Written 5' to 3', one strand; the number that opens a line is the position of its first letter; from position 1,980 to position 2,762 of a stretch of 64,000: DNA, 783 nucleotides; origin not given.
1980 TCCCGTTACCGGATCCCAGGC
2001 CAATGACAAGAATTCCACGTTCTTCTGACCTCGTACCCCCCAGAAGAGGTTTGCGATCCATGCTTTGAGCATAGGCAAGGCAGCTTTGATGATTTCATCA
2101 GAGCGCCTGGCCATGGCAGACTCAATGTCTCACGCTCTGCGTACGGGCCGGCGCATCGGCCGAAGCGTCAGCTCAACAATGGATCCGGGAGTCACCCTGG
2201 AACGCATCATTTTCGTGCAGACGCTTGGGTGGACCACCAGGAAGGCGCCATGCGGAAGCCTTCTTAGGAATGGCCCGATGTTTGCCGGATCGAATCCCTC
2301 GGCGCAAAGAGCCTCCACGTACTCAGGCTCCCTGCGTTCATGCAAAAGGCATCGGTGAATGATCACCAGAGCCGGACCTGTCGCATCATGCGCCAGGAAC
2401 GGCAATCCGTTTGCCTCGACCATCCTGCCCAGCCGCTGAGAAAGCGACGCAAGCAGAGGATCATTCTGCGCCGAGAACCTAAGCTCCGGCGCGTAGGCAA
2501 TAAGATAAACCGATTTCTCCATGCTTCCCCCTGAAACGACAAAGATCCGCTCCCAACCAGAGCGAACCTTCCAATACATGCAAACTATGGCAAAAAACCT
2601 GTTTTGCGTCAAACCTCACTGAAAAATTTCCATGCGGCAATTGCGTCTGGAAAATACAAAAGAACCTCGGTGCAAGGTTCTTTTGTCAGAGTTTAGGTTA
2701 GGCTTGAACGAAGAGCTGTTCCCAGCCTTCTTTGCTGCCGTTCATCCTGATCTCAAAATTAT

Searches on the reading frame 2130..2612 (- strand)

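Call 34: search_protein_families(library=pfam, proteins=[window:2130-2612:-], max_evalue=0.01)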
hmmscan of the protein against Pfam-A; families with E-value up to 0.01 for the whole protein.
window:2130-2612:- (160 aa): 1 family
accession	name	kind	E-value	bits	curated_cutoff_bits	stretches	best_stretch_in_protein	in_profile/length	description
PF00073.26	Rhv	-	0.008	16.3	20.7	1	9-44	73-108/171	picornavirus capsid protein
